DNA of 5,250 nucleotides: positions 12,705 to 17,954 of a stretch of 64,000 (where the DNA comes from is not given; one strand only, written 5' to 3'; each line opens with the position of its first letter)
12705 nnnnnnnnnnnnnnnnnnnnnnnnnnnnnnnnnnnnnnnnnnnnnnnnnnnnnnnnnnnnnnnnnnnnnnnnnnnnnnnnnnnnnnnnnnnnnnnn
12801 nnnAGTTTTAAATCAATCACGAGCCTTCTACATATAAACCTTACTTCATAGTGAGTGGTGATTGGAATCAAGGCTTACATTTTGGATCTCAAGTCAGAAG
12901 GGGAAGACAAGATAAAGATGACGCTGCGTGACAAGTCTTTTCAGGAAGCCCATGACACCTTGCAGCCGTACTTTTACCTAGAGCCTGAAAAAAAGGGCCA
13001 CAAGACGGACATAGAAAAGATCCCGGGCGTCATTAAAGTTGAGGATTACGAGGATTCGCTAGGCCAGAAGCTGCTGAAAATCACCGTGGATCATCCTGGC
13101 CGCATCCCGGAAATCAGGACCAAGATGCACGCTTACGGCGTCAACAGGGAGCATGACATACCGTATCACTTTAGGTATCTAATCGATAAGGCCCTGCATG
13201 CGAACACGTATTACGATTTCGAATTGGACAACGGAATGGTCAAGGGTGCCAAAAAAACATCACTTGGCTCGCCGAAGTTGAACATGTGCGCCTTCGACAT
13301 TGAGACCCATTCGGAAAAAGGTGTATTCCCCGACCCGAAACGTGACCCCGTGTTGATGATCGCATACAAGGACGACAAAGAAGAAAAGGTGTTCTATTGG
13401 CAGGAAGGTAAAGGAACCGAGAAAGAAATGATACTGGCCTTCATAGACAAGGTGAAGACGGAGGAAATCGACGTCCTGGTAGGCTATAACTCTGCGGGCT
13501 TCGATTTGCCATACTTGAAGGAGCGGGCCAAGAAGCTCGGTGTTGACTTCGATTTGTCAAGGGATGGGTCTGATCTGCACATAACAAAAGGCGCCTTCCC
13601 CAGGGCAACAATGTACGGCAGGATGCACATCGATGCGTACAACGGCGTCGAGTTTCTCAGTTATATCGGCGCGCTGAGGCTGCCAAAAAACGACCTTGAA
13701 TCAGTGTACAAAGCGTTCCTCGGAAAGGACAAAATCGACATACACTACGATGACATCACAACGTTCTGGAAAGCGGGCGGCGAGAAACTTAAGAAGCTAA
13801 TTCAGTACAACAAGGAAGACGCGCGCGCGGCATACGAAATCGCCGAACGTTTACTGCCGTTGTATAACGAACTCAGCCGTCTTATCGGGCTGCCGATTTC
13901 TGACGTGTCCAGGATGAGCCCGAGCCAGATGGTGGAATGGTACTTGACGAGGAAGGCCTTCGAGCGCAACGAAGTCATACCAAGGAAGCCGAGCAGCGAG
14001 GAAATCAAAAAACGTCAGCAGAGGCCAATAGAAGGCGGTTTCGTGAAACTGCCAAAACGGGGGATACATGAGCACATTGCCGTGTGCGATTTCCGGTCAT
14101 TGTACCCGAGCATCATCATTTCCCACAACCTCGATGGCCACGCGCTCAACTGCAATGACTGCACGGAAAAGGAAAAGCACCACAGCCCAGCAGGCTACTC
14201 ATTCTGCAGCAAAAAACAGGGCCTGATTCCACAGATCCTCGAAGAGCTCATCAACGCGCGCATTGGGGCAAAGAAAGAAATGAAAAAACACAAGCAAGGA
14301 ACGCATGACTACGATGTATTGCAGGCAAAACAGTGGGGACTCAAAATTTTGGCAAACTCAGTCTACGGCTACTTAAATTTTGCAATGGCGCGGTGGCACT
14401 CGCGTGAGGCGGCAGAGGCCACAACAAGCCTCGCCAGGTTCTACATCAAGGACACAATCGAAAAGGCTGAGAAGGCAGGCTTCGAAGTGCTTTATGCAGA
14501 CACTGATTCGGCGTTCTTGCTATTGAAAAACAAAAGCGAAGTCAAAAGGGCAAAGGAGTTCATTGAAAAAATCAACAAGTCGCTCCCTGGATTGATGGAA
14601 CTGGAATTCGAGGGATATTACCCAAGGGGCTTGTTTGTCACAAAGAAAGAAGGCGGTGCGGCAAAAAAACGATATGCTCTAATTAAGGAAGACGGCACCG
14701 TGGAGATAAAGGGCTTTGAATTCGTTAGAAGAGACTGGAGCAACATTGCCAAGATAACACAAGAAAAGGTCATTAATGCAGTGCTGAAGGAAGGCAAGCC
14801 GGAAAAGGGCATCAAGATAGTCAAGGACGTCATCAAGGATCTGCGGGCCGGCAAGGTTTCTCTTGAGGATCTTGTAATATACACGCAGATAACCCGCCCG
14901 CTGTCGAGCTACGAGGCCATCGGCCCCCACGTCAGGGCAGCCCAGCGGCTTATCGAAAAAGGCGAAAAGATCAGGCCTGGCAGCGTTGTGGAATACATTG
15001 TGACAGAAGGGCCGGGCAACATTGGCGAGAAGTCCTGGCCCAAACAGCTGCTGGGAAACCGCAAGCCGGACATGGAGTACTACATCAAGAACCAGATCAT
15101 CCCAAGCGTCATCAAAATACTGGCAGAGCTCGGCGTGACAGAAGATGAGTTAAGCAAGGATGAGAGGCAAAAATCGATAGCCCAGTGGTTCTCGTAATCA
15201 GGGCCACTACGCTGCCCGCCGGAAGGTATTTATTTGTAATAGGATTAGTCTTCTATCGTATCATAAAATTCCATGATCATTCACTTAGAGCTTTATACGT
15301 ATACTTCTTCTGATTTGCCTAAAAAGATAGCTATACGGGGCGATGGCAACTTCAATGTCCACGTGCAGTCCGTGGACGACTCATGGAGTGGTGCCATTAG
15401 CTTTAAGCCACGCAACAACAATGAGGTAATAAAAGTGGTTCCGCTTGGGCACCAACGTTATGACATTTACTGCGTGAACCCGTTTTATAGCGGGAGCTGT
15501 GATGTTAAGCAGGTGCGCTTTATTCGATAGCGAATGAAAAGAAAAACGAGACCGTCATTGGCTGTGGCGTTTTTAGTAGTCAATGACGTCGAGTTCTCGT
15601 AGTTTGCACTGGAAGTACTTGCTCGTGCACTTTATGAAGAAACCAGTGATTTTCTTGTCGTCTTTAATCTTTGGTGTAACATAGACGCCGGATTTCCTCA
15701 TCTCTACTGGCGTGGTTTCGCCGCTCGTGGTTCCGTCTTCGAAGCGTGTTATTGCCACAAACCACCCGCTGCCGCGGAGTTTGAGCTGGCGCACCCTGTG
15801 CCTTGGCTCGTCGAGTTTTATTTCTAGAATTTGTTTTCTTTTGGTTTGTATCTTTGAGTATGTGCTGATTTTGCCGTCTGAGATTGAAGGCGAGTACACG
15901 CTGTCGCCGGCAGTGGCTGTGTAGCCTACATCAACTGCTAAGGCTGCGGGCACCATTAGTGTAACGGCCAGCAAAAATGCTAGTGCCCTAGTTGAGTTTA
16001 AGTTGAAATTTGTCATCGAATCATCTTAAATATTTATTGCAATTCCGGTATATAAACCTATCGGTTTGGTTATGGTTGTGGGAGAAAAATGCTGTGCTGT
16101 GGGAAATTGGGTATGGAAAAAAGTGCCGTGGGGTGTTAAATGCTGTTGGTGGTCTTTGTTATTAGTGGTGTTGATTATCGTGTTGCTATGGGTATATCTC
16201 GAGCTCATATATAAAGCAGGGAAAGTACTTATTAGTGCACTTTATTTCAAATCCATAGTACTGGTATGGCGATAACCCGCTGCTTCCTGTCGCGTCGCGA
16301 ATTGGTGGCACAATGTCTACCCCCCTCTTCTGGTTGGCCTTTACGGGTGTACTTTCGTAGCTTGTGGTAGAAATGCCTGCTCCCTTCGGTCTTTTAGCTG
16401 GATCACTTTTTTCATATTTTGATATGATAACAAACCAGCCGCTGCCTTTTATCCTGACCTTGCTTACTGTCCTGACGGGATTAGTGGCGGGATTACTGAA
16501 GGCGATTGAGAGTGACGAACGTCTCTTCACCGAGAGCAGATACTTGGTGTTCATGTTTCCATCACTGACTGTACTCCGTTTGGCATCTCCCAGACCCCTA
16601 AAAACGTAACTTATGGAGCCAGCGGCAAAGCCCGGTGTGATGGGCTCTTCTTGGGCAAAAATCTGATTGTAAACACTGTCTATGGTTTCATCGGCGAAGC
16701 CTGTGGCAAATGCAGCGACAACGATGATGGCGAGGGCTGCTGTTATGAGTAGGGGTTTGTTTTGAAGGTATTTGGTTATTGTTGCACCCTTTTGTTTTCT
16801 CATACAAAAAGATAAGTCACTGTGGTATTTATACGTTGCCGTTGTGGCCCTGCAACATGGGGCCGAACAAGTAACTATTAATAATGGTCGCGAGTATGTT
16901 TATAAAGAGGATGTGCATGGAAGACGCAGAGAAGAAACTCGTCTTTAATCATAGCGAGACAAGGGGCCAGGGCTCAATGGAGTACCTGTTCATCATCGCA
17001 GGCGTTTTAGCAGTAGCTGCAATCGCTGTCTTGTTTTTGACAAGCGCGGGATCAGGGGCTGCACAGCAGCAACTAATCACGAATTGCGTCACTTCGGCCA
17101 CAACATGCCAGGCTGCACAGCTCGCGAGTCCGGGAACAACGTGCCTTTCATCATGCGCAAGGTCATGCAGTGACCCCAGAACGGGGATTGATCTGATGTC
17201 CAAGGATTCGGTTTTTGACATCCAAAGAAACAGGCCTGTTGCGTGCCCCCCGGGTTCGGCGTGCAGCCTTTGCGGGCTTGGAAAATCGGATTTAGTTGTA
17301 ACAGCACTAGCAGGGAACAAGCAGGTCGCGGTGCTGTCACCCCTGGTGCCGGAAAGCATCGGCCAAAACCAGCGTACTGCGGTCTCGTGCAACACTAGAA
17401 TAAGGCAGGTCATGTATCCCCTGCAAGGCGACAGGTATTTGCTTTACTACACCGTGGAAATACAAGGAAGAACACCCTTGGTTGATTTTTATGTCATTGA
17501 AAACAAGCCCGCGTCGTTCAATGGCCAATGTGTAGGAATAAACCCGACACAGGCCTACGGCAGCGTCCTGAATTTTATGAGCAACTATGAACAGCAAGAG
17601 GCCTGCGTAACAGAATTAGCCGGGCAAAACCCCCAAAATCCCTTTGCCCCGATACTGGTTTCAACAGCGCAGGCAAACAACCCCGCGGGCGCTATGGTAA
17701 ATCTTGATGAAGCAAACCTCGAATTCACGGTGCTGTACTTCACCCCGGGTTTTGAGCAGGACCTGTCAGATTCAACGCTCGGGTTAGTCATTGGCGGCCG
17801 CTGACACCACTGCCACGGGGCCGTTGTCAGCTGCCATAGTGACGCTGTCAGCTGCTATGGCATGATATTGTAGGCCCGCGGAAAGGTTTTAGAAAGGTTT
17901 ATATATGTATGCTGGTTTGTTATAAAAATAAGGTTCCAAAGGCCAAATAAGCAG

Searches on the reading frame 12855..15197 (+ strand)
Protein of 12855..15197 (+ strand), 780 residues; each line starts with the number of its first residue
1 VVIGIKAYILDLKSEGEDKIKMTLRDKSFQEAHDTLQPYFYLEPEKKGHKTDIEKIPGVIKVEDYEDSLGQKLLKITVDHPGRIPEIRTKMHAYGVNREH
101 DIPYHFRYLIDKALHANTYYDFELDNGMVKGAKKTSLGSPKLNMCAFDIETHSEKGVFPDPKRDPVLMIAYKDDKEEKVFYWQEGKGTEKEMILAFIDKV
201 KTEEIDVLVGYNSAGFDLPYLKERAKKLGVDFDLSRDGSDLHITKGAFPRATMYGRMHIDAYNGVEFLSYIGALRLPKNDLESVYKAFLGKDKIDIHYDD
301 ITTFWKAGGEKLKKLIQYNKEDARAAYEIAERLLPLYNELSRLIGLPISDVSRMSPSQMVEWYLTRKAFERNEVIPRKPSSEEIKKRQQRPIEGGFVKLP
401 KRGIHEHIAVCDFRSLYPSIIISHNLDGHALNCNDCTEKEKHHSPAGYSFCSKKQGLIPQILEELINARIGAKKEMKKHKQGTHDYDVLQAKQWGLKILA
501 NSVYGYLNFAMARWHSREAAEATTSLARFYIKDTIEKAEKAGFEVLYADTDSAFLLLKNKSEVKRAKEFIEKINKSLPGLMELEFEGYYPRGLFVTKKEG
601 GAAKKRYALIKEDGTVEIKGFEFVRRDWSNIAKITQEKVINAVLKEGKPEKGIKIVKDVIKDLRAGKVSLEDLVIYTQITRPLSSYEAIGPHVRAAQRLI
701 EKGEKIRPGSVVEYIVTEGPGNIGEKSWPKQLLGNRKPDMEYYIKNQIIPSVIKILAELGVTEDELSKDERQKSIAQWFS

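Call 7: search_protein_families(library=pfam, proteins=[window:12855-15197:+], max_evalue=0.1)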
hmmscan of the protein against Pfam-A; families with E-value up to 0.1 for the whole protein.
window:12855-15197:+ (780 aa): 4 families
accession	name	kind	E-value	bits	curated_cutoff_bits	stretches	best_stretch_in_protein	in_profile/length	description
PF00136.26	DNA_pol_B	-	1.1e-61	209.5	23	1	350-758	5-452/453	DNA polymerase family B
PF03104.25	DNA_pol_B_exo1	-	6.3e-26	91.7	23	1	98-265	4-228/242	DNA polymerase family B, exonuclease domain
PF10108.15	DNA_pol_B_exo2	-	1.8e-08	34.7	24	1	169-329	17-169/213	Predicted 3'-5' exonuclease related to the exonuclease domain of PolB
PF13482.12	RNase_H_2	-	4.3e-08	33.7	22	1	147-333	3-164/165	RNase_H superfamily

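Call 17: find_related_loci(query=window:12855-15194:+, collection=genome_contigs, flank=10000)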
Query window:12855-15194:+ (780 aa) in genome_contigs; peptide patterns used: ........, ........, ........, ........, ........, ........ (x = any residue, [..] = any of these).
282 stretches matched a pattern; 2 encode a relative of the query (tblastn E <= 1e-3); 2 distinct loci.
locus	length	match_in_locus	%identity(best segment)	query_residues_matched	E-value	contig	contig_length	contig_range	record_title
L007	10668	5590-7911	52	1-779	0e+0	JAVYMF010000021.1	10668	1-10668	MAG: archaeon isolate DPZ-2_202101_bins_94 DPZ-2_202101_bins_94_scaffold_21, whole genome shotgun sequence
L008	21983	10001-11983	31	191-778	2e-64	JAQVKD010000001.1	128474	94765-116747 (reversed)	MAG: Candidatus Dojkabacteria bacterium isolate STE_79 NODE_174_length_128474_cov_12.015723_Sandtown_E, whole genome sho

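Call 87: search_protein_families(library=pfam, alignment_id=A14, max_evalue=1)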
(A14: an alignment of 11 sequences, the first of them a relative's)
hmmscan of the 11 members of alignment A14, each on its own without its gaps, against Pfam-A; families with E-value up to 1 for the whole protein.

A. member 1, L007:2996-3556:- (187 aa): 26 families (the best 25 are shown)
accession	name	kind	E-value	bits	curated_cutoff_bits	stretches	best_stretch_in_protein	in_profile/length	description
PF20227.3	DUF6586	-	0.011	16.6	27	1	67-170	54-150/153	Family of unknown function (DUF6586)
PF05192.23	MutS_III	-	0.013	16.2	34.1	1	11-100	56-140/194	MutS domain III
PF06381.16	Phage_portal_3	-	0.016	14.4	33.8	1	65-135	163-225/357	Phage portal protein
PF05531.17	NPV_P10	-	0.021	15.8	29.8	0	80-112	34-66/75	Nucleopolyhedrovirus P10 protein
PF08702.15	Fib_alpha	-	0.027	15.1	29.9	1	73-167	44-129/143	Fibrinogen alpha/beta chain family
PF03233.18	Cauli_AT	-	0.051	14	24.8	1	30-121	65-161/163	Aphid transmission protein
PF06009.19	Laminin_II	-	0.055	13.9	33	2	81-173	17-109/138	Laminin Domain II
PF07851.19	TMEM120A-B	-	0.073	12.8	29.8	1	81-181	2-97/324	TMEM120A/B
PF14712.11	Snapin_Pallidin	-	0.074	14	29.6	0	55-106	14-87/89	Snapin/Pallidin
PF06005.17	ZapB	-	0.078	13.9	31.5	1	140-185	18-63/71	Cell division protein ZapB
PF23067.1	MG280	-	0.08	12.9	27.4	1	76-180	86-190/259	Uncharacterised protein MG280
PF00015.26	MCPsignal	-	0.084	13.2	34.6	1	78-144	97-163/172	Methyl-accepting chemotaxis protein (MCP) signalling domain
PF12732.12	YtxH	-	0.1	13.5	37.5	0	80-106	31-54/71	YtxH-like protein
PF04102.17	SlyX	-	0.12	13.5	30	1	88-137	3-52/67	SlyX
PF17275.7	DUF5340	-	0.17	12.5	27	0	53-81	34-62/70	Family of unknown function (DUF5340)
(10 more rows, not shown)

B. families by the number of members that match (of 11 scanned): 216 families (the first 25 are shown)
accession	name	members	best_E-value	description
PF05531.17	NPV_P10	9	4.3e-05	Nucleopolyhedrovirus P10 protein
PF06103.16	DUF948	9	0.00062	Bacterial protein of unknown function (DUF948)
PF07889.17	DUF1664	8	2.3e-05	Protein of unknown function (DUF1664)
PF07851.19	TMEM120A-B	8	4.4e-05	TMEM120A/B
PF09969.14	DUF2203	8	0.0017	Uncharacterized conserved protein (DUF2203)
PF06009.19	Laminin_II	7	0.00045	Laminin Domain II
PF00015.26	MCPsignal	6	0.006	Methyl-accepting chemotaxis protein (MCP) signalling domain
PF08702.15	Fib_alpha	6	0.0078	Fibrinogen alpha/beta chain family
PF00435.27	Spectrin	6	0.031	Spectrin repeat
PF10046.14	BLOC1_2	5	5.6e-06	Biogenesis of lysosome-related organelles complex-1 subunit 2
PF14712.11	Snapin_Pallidin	5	0.0013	Snapin/Pallidin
PF08653.15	DASH_Dam1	5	0.0067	DASH complex subunit Dam1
PF09177.16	STX6_10_61_N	5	0.028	Syntaxin 6/10/61, N-terminal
PF05478.16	Prominin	5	0.13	Prominin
PF08614.16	ATG16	4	7.5e-05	Autophagy protein 16 (ATG16)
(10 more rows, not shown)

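Call 98: search_protein_families(library=pfam, proteins=[L007:3621-5105:+], max_evalue=0.05)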
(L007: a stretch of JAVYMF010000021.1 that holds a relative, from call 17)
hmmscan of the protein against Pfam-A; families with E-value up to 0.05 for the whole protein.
L007:3621-5105:+ (495 aa): 1 family
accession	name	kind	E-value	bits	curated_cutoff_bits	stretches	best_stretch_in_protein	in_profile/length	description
PF01935.23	DUF87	-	0.0007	20.2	23.2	1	206-391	38-218/220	Helicase HerA, central domain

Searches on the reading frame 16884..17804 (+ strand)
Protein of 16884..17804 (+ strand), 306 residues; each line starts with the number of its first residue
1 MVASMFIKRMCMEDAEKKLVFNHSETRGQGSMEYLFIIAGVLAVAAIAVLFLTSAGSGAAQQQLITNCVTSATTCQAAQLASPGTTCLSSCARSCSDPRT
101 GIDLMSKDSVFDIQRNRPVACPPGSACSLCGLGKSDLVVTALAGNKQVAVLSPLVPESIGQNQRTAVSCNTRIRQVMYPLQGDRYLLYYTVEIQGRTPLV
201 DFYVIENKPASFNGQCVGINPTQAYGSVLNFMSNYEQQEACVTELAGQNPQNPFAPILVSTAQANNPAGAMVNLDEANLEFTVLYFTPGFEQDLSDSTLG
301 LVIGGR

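Call 7: search_protein_families(library=pfam, proteins=[window:16884-17804:+], max_evalue=0.1)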
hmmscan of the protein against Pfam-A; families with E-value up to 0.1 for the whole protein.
window:16884-17804:+ (306 aa): 1 family
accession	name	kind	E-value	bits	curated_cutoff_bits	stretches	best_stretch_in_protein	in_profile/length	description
PF04021.17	Class_IIIsignal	-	7.8e-08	32.5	23.7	1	27-49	2-24/27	Class III signal peptide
